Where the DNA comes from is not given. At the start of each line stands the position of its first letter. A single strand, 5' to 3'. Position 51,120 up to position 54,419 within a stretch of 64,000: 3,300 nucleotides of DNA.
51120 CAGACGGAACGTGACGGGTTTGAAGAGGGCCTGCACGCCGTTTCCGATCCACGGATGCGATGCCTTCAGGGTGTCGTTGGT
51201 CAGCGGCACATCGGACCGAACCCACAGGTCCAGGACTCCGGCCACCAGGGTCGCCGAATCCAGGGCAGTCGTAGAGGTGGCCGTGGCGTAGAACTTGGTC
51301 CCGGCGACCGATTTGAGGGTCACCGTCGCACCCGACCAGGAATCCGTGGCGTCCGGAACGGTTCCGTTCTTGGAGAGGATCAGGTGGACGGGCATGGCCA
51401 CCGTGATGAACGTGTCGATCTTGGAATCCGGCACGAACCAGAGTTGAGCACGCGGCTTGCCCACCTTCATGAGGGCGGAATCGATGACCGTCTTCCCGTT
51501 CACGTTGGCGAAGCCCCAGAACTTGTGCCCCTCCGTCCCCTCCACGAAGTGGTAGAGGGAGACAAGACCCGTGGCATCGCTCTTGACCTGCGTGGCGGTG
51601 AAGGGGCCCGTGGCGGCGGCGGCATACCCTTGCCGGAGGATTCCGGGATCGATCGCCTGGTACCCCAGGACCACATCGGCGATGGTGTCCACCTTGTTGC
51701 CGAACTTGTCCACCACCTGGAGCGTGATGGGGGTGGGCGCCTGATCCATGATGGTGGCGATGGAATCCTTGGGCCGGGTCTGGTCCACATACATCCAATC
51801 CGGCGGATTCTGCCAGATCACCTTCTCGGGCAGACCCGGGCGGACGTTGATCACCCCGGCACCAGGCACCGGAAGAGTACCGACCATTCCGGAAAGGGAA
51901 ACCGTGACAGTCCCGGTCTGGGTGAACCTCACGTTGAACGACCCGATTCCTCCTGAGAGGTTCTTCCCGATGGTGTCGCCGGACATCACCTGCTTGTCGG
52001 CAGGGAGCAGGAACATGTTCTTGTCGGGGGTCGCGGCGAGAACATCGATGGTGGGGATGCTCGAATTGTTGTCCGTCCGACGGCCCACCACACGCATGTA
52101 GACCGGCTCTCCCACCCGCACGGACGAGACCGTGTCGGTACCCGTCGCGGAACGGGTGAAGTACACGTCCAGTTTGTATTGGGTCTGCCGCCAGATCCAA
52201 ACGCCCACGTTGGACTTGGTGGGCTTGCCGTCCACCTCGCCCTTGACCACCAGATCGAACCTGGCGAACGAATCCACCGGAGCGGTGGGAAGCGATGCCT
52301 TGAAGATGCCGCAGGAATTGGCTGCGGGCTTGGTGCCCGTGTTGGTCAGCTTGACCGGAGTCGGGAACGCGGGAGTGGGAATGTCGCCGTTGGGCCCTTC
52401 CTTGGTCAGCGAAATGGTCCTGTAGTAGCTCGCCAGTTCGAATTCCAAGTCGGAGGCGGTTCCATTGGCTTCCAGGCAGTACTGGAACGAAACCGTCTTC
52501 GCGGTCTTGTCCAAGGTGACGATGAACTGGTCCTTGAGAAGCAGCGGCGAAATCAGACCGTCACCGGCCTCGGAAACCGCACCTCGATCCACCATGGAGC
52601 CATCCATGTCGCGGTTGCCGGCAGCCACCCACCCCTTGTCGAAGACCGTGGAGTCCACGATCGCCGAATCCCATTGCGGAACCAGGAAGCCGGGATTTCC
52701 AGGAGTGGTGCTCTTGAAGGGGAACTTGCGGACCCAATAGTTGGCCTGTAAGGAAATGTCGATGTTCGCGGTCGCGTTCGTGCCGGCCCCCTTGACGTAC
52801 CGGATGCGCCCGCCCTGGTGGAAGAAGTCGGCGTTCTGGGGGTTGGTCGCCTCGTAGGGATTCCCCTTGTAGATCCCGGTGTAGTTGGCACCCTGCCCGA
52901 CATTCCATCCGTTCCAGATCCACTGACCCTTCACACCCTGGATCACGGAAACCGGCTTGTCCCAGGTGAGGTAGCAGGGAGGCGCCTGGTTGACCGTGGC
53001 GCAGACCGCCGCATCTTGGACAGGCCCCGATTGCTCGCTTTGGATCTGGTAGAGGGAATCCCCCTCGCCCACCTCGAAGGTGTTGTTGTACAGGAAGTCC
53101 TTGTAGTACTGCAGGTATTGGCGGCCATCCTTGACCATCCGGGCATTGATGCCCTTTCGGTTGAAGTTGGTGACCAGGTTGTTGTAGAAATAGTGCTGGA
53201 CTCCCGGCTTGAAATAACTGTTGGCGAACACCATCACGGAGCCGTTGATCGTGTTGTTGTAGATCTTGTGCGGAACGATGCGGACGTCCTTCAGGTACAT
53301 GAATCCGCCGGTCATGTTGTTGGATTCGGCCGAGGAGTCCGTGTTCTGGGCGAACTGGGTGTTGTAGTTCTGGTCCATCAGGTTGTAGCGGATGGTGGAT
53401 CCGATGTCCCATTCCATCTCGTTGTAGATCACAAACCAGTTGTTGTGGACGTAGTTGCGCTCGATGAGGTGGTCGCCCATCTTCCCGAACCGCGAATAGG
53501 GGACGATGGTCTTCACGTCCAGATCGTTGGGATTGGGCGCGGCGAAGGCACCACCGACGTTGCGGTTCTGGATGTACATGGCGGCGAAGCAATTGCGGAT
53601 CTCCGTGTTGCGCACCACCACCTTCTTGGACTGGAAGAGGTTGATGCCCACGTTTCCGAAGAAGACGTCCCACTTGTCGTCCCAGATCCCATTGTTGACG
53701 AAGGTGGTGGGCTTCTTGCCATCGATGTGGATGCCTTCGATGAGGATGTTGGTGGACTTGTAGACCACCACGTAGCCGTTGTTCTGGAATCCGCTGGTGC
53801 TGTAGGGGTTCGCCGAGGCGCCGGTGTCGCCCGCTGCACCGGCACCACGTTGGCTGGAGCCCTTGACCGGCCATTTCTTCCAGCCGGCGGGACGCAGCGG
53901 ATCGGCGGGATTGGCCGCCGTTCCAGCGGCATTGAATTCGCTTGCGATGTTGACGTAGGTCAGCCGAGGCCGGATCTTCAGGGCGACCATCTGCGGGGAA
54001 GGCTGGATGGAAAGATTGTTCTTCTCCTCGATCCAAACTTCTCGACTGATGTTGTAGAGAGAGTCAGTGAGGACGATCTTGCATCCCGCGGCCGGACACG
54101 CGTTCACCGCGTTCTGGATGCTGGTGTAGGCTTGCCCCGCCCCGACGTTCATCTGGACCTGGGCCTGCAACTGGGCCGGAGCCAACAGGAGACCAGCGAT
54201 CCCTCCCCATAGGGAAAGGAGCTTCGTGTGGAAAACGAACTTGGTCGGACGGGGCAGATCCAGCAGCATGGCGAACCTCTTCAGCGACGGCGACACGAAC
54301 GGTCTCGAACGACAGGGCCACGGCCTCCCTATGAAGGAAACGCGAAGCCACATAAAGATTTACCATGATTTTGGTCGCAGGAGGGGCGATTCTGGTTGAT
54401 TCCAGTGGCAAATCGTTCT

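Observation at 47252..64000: Conserved outer-membrane biogenesis cluster (bamA-skp-lpxD ... fabZ-lpxA) split by about 13 kb encoding two giant paralogous surface proteins that bracket lpxC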

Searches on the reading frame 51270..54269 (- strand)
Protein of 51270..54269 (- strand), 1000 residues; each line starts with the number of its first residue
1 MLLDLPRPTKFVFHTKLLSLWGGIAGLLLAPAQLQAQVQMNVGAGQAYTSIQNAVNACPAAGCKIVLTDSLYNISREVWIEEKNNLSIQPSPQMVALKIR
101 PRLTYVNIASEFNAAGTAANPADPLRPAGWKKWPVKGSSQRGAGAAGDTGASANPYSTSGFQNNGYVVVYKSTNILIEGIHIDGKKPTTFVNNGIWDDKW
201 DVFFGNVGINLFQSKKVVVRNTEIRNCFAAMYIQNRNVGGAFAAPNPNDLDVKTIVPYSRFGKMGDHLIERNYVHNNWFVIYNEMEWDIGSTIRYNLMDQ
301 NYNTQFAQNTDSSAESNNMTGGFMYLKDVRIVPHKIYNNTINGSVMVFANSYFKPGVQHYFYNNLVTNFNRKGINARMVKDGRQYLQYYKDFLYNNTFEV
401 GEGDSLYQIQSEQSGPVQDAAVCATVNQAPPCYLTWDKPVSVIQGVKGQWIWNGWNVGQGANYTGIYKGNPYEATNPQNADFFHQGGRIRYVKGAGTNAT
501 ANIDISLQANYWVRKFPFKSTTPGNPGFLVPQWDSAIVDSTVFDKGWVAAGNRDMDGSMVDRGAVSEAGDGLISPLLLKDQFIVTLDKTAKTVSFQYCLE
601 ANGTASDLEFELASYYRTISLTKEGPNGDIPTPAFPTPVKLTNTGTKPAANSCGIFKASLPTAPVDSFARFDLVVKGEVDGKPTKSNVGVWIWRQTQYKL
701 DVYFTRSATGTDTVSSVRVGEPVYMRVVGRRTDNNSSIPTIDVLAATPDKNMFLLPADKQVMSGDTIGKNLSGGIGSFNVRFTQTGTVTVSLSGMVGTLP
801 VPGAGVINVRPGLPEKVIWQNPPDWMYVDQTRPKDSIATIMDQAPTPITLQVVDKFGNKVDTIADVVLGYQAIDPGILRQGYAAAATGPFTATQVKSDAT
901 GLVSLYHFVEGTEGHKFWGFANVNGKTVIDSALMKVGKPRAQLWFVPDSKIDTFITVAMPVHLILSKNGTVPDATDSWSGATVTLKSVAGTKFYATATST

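Call 43: predict_structure(alignment_id=A3)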
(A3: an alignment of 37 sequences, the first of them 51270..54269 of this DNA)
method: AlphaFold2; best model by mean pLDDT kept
length: 1000 residues; sequences in the alignment: 37
mean_pLDDT: 83.3   pTM: 0.76
mean pLDDT of the five models: 83.3, 81.6, 81.5, 79.5, 79.0
residues with pLDDT >= 90: 446; 70-90: 409; 50-70: 93; < 50: 52
segments of 3 or more residues with pLDDT < 50: 1-42, 146-149
pLDDT, mean of each block of 10 residues (from residue 1): 31 37 41 34 57 87 82 93 89 82 88 87 80 61 50 63 92 93 92 73 90 94 97 80 59 58 88 96 87 96 74 71 87 92 91 79 95 81 85 94 89 95 93 95 81 81 95 94 92 73 88 95 91 96 91 85 89 81 83 90 90 91 61 85 92 89 88 92 90 87 91 90 95 88 85 89 84 92 86 82 88 92 79 80 90 89 94 92 87 91 93 94 93 89 78 65 82 79 73 74
secondary structure, 60 per line:
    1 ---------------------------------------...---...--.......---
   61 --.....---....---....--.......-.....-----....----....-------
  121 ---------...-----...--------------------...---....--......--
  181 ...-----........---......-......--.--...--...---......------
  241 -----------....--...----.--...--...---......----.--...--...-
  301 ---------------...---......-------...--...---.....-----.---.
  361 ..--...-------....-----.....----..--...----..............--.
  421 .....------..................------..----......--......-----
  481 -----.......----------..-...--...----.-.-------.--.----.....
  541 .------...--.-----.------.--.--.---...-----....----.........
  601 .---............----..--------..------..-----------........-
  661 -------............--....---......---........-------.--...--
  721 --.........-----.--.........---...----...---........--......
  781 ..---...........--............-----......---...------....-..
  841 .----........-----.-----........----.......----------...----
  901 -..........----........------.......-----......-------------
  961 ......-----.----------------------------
elements in order (helices of 4 or more, strands of 3 or more residues): E40-42 E46-48 H51-57 E63-67 E71-74 E78-81 E84-90 H92-96 E102-105 H110-113 E167-170 E173-178 E181-183 E189-196 E200-205 E207-212 E218-220 E223-225 E229-234 H252-255 E268-270 E273-275 E279-284 E292-294 E297-299 E322-327 E335-337 E340-342 E346-350 E360-362 E365-367 H375-378 H385-388 E397-399 E407-417 H420-425 E432-446 E462-467 E470-475 E486-492 E511-513 H536-541 E576-578 E584-587 E592-601 E605-616 E652-659 E668-679 E682-685 E689-694 E698-705 E716-718 E723-731 E740-748 E752-754 E759-761 E765-772 E775-782 E786-796 E799-810 E816-821 H834-837 E839-841 E846-853 E865-872 E877-883 E894-896 E902-911 E916-923 E930-936 E942-947 E961-966

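Call 108: search_protein_representatives(protein=window:51270-54269:-)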
Query: 1000 residues. Proteins with E-value up to 0.001 (for the whole library): 266; up to 1e-10: 247; up to 1e-30: 185. The best 150 are listed.
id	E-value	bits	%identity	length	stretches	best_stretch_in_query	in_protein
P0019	0.0e+00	1221.2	60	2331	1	21-1000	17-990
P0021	0.0e+00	1202.7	58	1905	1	20-1000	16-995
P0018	0.0e+00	1199.8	74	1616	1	280-999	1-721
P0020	0.0e+00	1046.9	55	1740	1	23-1000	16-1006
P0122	2.1e-183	628.3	42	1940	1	20-998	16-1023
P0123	1.8e-158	545.8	50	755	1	28-563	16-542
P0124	3.0e-144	498.7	46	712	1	34-569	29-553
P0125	6.1e-144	497.7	46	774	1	27-570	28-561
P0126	2.6e-140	485.7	45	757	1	29-568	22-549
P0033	4.2e-128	445.3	36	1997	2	107-998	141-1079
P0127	4.2e-126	438.6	45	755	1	29-545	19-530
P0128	1.4e-123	430.2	43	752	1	31-552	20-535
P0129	5.9e-120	418.3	43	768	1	28-554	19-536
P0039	4.3e-118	412.1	37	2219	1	40-984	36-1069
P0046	2.6e-113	396.3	43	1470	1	235-1000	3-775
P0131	8.4e-107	374.7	38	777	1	28-568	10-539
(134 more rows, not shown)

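Call 110: search_protein_families(library=ncbifam, proteins=[P0123, P0125, P0131], max_evalue=0.1)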
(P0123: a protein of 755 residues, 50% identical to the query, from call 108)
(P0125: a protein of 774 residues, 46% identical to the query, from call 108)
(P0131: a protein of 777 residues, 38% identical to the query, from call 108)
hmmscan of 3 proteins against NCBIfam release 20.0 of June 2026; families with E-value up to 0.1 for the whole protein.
P0123 (755 aa): 1 family
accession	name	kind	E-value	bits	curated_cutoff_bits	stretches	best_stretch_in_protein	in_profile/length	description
NF008324.0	PRK11114.1-2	equivalog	0.039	12.1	972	0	362-410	695-742/824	cellulose biosynthesis cyclic di-GMP-binding regulatory protein BcsB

P0125 (774 aa): 0 families

P0131 (777 aa): 0 families
